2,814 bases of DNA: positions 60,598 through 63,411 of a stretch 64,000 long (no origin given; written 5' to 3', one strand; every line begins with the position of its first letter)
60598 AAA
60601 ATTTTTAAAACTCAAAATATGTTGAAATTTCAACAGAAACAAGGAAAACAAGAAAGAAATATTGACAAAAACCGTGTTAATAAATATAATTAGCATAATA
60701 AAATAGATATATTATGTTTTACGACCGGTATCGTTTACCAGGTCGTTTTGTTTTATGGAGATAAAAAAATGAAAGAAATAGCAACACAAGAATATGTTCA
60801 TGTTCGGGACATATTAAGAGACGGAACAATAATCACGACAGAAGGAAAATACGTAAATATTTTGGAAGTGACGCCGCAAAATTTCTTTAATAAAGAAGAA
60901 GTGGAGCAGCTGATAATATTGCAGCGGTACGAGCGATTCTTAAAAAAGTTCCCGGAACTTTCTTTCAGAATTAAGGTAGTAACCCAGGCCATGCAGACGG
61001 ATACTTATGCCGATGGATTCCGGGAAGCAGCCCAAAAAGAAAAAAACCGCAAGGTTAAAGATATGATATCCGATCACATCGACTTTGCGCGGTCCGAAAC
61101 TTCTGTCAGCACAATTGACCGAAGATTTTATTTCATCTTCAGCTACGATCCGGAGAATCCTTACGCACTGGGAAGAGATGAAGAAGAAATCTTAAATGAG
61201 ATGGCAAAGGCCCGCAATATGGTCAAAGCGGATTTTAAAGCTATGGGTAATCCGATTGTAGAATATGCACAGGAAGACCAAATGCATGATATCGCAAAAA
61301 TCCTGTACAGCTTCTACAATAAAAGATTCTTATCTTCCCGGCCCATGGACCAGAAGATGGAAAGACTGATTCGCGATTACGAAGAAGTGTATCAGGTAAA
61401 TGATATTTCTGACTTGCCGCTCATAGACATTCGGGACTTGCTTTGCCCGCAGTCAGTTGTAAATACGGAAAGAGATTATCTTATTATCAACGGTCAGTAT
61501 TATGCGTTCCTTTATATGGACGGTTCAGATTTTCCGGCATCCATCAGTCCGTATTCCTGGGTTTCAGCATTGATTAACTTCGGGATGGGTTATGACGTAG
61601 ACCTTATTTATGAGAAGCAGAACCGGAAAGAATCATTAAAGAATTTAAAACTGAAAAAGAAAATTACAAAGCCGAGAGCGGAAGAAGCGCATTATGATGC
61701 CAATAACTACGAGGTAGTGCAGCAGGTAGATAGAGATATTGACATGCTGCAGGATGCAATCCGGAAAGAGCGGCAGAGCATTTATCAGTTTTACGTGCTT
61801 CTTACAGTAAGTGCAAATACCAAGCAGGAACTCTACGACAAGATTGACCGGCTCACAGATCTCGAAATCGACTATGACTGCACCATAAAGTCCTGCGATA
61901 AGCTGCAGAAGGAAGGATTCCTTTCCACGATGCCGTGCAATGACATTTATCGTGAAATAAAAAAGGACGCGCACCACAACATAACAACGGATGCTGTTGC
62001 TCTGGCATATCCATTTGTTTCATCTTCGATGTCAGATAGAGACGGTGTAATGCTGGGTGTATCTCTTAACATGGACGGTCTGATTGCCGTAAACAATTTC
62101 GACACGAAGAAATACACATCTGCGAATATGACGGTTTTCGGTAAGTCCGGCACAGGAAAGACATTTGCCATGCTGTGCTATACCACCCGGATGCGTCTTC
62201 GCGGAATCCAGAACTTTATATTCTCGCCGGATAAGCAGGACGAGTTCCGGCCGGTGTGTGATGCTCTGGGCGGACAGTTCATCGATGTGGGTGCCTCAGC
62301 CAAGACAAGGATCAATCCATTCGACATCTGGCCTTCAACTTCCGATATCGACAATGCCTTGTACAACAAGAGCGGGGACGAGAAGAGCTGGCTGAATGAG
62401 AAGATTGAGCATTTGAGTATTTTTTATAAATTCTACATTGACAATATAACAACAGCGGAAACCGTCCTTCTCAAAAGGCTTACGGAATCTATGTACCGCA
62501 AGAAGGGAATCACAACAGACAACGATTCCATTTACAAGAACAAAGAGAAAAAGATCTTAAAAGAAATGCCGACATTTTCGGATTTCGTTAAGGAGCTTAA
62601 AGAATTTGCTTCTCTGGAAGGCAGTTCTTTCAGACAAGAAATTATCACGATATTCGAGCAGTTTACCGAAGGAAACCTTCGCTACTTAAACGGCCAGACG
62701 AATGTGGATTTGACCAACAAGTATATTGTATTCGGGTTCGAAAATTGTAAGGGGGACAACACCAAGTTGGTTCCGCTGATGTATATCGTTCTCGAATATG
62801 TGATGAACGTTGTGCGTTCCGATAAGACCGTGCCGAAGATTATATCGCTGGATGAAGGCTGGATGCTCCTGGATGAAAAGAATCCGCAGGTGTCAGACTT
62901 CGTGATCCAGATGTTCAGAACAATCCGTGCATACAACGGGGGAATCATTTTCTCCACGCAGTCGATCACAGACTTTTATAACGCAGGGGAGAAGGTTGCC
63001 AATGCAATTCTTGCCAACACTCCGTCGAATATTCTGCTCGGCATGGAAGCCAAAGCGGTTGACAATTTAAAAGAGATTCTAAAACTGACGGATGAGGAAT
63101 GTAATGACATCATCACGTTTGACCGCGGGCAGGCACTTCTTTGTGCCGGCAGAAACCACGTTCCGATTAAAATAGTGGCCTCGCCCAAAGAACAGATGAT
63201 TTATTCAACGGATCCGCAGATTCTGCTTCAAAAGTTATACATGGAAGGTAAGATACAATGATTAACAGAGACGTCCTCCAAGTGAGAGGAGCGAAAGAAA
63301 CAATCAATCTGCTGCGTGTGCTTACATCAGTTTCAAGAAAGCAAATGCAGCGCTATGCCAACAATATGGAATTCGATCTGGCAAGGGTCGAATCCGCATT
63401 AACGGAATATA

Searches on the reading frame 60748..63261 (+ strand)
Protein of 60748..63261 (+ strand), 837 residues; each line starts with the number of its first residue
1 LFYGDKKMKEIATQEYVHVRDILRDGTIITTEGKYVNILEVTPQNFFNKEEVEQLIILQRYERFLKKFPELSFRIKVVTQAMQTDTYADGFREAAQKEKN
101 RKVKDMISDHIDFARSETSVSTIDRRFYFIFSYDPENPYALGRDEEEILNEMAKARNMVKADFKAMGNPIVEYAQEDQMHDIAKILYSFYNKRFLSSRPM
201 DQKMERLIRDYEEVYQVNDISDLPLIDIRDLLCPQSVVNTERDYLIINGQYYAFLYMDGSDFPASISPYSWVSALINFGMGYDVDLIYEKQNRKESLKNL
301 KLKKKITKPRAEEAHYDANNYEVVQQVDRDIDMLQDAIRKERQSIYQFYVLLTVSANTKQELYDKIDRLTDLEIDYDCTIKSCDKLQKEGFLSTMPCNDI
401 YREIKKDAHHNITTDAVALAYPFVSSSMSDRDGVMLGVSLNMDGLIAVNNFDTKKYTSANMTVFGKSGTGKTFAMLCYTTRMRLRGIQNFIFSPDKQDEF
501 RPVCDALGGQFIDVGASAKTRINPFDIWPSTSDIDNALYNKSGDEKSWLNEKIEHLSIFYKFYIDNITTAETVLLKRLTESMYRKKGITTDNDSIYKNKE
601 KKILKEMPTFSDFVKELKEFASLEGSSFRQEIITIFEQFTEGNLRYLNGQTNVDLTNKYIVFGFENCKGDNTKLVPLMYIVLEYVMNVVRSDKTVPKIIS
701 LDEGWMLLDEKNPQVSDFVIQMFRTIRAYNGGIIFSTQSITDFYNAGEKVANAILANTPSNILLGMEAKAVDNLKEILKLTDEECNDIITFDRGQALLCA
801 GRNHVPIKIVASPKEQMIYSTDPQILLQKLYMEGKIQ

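Call 10: search_protein_families(library=pfam, proteins=[window:60748-63261:+], max_evalue=0.01)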
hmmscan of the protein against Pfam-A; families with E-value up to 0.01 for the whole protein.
window:60748-63261:+ (837 aa): 2 families
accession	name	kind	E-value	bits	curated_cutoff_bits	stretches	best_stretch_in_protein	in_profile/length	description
PF19044.6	P-loop_TraG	-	9.5e-22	77.6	25.8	1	452-795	23-349/413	TraG P-loop domain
PF12846.13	AAA_10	-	1.4e-09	38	27.5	1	668-748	213-291/362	AAA-like domain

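Call 25: find_homologous_proteins(query=window:60748-63261:+, max_evalue=1e-30)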
Query window:60748-63261:+ (837 aa): 7 proteins with E <= 1e-30 among 8000 candidates.
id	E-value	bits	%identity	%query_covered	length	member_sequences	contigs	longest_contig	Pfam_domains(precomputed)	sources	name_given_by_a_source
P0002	0.0e+0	1872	100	99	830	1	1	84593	PF19044.7,PF12846.14,PF26593.2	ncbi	-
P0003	1.6e-227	776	44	98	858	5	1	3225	PF19044.7,PF12846.14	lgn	-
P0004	7.9e-206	704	42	98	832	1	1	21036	PF19044.7,PF12846.14,PF26593.2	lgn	-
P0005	4.5e-176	606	38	98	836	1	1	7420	PF26593.2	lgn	-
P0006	4.9e-166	572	37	97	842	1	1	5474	PF19044.7,PF05872.19,PF12846.14,PF26593.2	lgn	-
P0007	8.1e-137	476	34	97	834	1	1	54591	PF19044.7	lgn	-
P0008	1.3e-105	373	29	97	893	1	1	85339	PF19044.7,PF12846.14,PF26593.2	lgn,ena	-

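Call 26: find_encoding_contigs(protein=P0002, flank=10000, max_places=3)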
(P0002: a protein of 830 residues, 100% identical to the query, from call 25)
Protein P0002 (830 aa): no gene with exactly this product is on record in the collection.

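Call 27: find_encoding_contigs(protein=P0004, flank=10000, max_places=3)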
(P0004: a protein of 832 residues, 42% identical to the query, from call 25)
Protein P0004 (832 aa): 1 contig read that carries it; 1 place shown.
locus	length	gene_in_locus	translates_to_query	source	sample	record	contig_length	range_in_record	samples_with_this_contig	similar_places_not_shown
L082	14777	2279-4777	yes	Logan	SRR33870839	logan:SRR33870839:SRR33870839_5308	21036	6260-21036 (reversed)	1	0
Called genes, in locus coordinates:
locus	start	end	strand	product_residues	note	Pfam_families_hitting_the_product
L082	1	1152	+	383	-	?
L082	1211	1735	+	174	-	-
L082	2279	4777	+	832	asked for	PF26593:TraC-like (weak), PF12846:AAA_10 (faint), PF19044:P-loop_TraG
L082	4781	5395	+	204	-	-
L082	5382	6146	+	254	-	PF19595:DUF6100 (weak)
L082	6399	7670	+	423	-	-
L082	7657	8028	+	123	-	-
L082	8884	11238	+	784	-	PF02534:T4SS-DNA_transf, PF10412:TrwB_AAD_bind, PF12696:TraG-D_C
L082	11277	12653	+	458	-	PF00575:S1 (weak)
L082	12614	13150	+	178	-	-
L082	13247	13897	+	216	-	PF04542:Sigma70_r2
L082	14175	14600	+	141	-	-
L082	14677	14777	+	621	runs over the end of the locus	-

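Call 28: find_encoding_contigs(protein=P0007, flank=10000, max_places=3)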
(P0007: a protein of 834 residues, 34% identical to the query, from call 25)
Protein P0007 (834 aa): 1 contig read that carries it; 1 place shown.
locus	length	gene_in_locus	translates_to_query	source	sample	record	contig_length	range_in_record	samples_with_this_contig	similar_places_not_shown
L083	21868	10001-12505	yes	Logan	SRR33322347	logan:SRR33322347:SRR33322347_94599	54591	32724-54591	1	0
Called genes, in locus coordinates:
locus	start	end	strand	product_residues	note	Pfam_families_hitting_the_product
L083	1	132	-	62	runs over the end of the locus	-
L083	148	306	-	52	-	-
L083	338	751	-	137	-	-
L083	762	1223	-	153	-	-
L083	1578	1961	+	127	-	-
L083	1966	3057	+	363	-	PF12965:DUF3854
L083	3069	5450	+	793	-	PF03477:ATP-cone, PF13597:NRDD, PF13098:Thioredoxin_2 (faint), PF00085:Thioredoxin (weak), PF00462:Glutaredoxin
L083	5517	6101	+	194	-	-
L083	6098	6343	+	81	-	-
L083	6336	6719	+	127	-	-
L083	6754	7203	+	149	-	-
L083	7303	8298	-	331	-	PF01051:Rep3_N, PF21205:Rep3_C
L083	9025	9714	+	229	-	-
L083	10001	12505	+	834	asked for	PF19044:P-loop_TraG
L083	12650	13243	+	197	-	-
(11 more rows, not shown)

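Call 77: find_encoding_contigs(protein=P0005, flank=10000, max_places=3)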
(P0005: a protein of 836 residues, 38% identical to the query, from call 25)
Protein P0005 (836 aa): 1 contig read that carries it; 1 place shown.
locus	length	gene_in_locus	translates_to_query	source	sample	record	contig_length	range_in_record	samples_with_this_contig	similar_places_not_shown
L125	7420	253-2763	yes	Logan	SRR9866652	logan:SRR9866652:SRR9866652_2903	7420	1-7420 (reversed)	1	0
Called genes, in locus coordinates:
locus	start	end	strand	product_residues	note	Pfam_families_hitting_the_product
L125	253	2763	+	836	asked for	PF26593:TraC-like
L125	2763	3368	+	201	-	-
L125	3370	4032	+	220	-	-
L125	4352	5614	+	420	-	-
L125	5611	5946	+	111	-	-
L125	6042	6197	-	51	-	-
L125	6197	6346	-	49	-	-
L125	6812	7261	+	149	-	PF01966:HD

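Call 78: find_encoding_contigs(protein=P0006, flank=10000, max_places=3)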
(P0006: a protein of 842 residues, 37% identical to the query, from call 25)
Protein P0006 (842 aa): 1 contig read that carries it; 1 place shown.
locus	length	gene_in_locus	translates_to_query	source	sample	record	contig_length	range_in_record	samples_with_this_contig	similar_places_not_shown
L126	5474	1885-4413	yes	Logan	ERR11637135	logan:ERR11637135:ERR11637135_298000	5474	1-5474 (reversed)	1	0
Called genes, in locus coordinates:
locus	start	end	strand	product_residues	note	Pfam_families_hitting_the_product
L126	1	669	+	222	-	?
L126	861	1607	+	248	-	-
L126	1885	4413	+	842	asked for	PF26593:TraC-like, PF12846:AAA_10 (faint), PF05872:HerA_C (faint), PF19044:P-loop_TraG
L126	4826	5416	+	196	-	PF18954:DUF5697 (weak)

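Call 79: find_encoding_contigs(protein=P0003, flank=10000, max_places=5)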
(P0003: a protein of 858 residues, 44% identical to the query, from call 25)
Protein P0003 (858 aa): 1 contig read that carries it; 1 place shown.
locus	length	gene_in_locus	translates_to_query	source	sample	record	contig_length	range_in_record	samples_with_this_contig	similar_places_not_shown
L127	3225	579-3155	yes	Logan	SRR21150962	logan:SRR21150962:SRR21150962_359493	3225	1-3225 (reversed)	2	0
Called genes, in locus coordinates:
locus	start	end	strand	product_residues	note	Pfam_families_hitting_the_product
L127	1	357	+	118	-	?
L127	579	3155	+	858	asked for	PF12846:AAA_10 (faint), PF19044:P-loop_TraG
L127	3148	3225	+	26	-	?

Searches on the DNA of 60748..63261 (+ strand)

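Call 60: search_with_rna_model(model_id=R1, sources=[L082, L083], filters=off, max_evalue=10)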
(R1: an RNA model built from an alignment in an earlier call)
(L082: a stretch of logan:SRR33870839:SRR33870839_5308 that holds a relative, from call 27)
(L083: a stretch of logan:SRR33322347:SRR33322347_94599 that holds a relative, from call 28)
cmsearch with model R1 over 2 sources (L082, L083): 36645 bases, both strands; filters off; matches with E-value up to 10: 3.
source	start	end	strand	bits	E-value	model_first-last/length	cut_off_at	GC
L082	13212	13250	+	19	0.18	1-63/63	no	0.21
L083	17965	18021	-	12.8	4.9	1-63/63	no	0.32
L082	14582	14612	-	12.7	5.2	1-63/63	no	0.29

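Call 80: search_with_rna_model(model_id=R1, sources=[L125, L126, L127], filters=off, max_evalue=10)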
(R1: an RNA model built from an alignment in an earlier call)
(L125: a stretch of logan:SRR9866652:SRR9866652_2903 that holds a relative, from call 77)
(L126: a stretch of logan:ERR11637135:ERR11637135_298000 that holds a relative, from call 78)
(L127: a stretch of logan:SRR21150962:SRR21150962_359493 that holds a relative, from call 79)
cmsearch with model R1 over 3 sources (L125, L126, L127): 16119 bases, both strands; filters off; matches with E-value up to 10: 1.
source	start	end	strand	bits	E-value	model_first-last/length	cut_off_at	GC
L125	5935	5981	+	10.5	7.6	1-63/63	no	0.26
